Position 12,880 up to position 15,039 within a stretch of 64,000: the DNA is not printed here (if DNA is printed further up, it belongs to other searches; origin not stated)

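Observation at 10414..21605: An 11-kb pyr/car operon with an embedded TPR lipoprotein and serial overlap coupling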

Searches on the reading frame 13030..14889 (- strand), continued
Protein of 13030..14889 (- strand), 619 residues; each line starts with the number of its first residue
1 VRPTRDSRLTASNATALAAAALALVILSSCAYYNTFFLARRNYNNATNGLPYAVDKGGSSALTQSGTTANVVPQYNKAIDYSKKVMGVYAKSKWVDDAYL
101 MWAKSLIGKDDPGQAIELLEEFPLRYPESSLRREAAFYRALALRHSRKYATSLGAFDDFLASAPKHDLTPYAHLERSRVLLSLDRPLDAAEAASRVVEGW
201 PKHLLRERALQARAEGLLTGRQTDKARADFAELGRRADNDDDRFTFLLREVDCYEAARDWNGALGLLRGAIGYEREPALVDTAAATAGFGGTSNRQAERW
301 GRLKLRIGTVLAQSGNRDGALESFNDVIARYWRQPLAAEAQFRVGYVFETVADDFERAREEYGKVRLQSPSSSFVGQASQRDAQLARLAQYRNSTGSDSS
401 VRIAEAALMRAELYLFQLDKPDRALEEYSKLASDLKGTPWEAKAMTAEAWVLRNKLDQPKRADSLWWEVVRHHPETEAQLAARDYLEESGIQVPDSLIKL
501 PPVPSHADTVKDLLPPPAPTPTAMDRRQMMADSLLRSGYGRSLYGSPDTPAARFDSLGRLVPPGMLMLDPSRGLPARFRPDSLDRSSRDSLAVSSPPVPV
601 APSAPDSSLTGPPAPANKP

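Call 27: predict_structure(alignment_id=A2)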
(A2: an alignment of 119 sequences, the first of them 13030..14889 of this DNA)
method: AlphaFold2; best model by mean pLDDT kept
length: 619 residues; sequences in the alignment: 119
mean_pLDDT: 83.8   pTM: 0.76
mean pLDDT of the five models: 83.8, 83.6, 83.5, 82.6, 82.5
residues with pLDDT >= 90: 438; 70-90: 41; 50-70: 39; < 50: 101
segments of 3 or more residues with pLDDT < 50: 59-63, 524-596, 599-616
pLDDT, mean of each block of 10 residues (from residue 1): 50 85 86 90 95 75 57 96 96 96 97 98 98 98 98 98 98 98 98 98 97 98 98 96 96 98 98 95 69 82 98 97 97 95 97 97 97 96 95 82 94 93 97 97 98 98 98 98 98 98 80 70 49 40 32 35 32 35 36 43 41 44
secondary structure, 60 per line:
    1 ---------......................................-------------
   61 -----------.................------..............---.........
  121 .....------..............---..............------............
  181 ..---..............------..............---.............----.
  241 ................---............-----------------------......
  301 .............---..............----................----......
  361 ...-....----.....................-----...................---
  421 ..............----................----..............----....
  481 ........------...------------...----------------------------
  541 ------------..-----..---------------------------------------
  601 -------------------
elements in order: H10-47 H72-88 H95-108 H112-125 H132-145 H149-162 H169-182 H186-199 H206-219 H223-235 H240-256 H260-271 H295-313 H317-330 H335-350 H355-363 H365-368 H373-393 H399-417 H421-434 H439-454 H459-472 H477-488

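Call 29: fold_search(model_id=the predicted structure, library=pdb)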
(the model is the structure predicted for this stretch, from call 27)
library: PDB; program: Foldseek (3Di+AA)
matches with E <= 10: 1752; with E <= 0.001: 262
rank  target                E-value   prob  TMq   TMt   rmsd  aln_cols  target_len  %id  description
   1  8gl8_I                1.1e-07  1.00  0.40  0.40  13.0       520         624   15  The Type 9 Secretion System Extended Translocon - SprA-PorV-PPI-RemZ-SkpA-SprE complex (released 2024-01-31)
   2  8chy                  2.6e-07  1.00  0.35  0.72   7.4       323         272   17  Crystal structure of an 8-repeat consensus TPR superhelix with Zinc. (released 2024-02-21)
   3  9qhb                  4.3e-07  1.00  0.35  0.73   6.8       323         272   17  Crystal structure of 16-repeat CTPR protein with eliminated coordination sites (released 2025-10-22)
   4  9hvq_Q                6.9e-07  1.00  0.36  0.27  11.7       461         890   14  Structure of the transcribing Pol II-DSIF-PAF-SPT6-RECQL5 complex (released 2025-07-16)
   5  8tar_S                6.9e-07  1.00  0.19  0.23  21.5       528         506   10  APC/C-CDH1-UBE2C-Ubiquitin-CyclinB-NTD (released 2023-09-27)
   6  6eou                  7.7e-07  1.00  0.35  0.57   9.8       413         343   13  O-GlcNAc transferase TPR domain with the intellectual disability associated mutation L254F (released 2018-05-09)
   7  1w3b_A                7.7e-07  1.00  0.36  0.53  11.7       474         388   13  The superhelical TPR domain of O-linked GlcNAc transferase reveals structural similarities to importin alpha. (released 2004-09-09)
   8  7dkh_I                1.1e-06  1.00  0.27  0.19  20.4       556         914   13  Crystal structure of the Ctr9/Paf1/Cdc73/Rtf1 quaternary complex (released 2021-11-24)
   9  9rtt_Q                1.4e-06  1.00  0.26  0.19  21.0       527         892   13  Activated Elongation Complex with IWS1 and ELOF1 (released 2025-09-03)
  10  6vbu_8                1.6e-06  1.00  0.32  0.40   6.9       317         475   13  Structure of the bovine BBSome complex (released 2020-01-29)
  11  7ntf_A                1.6e-06  1.00  0.32  0.23  12.1       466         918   14  Cryo-EM structure of unliganded O-GlcNAc transferase (released 2021-11-17)
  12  8j8p_C                1.6e-06  1.00  0.31  0.23  16.1       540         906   13  Structure of the four-component Paf1 complex from Saccharomyces eubayanus (released 2023-05-24)
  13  7yeh_A                2.8e-06  1.00  0.37  0.24  13.1       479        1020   14  Cryo-EM structure of human OGT-OGA complex (released 2023-07-12)
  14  1w3b_B                3.0e-06  1.00  0.36  0.56  11.3       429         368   13  The superhelical TPR domain of O-linked GlcNAc transferase reveals structural similarities to importin alpha. (released 2004-09-09)
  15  8qca_B                3.0e-06  1.00  0.29  0.25  18.1       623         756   10  CryoEM structure of a S. Cerevisiae Ski2387 complex in the closed state bound to RNA (released 2023-11-15)
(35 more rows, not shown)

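Call 39: search_protein_families(library=ncbifam, alignment_id=A1, max_evalue=0.01)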
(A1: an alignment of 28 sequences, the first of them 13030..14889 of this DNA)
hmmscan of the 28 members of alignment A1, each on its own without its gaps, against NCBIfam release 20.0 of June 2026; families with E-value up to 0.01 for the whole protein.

A. member 1, window:13030-14889:- (619 aa): 5 families
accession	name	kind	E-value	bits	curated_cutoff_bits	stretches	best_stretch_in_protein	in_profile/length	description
TIGR02795.1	tol_pal_ybgF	equivalog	4.7e-24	85.3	90.1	4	134-235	3-104/119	tol-pal system protein YbgF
TIGR03302.1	OM_YfiO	subfamily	2.2e-10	40.4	81.4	1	62-145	36-119/239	outer membrane protein assembly factor BamD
NF052312.1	T9SS_PorW_SprE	equivalog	4.6e-07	28.9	250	1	74-159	75-167/716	type IX secretion system periplasmic lipoprotein PorW/SprE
NF008068.0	PRK10803.1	equivalog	1.1e-05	25.5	383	0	308-382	187-260/263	cell division protein CpoB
NF052415.1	T3SS_chap_SctY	equivalog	0.0016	18.9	70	1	112-197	22-104/106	type III secretion apparatus assembly chaperone SctY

B. families by the number of members that match (of 28 scanned): 17 families
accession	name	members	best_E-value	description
TIGR02795.1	tol_pal_ybgF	28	5.6e-35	tol-pal system protein YbgF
TIGR03302.1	OM_YfiO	28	3e-22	outer membrane protein assembly factor BamD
NF008068.0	PRK10803.1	28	5.3e-15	cell division protein CpoB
NF052312.1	T9SS_PorW_SprE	28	2.7e-14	type IX secretion system periplasmic lipoprotein PorW/SprE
NF052415.1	T3SS_chap_SctY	20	3.9e-06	type III secretion apparatus assembly chaperone SctY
NF040959.1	MamA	18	2.2e-10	magnetosome protein MamA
TIGR02917.1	PEP_TPR_lipo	10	2.3e-08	XrtA/PEP-CTERM system TPR-repeat protein PrsT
NF008391.2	PRK11189.1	10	0.0001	lipoprotein NlpI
NF053852.1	vesicle_Bd0635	8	3.6e-05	CpoB-like predatory vesicle lipoprotein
NF008119.0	PRK10866.1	6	4.7e-05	outer membrane protein assembly factor BamD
NF047373.1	BB0259_flg_lyt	5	9.1e-06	flagellar assembly lytic transglycosylase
TIGR02552.1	LcrH_SycD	4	1.1e-08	SycD/LcrH family type III secretion system chaperone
NF047507.1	TPR_BatC_Lepto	2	0.00037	TPR repeat-containing protein BatC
NF033920.0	C39_PA2778_fam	2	0.0028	PA2778 family cysteine peptidase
TIGR03939.1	PGA_TPR_OMP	1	0.001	poly-beta-1,6 N-acetyl-D-glucosamine export porin PgaA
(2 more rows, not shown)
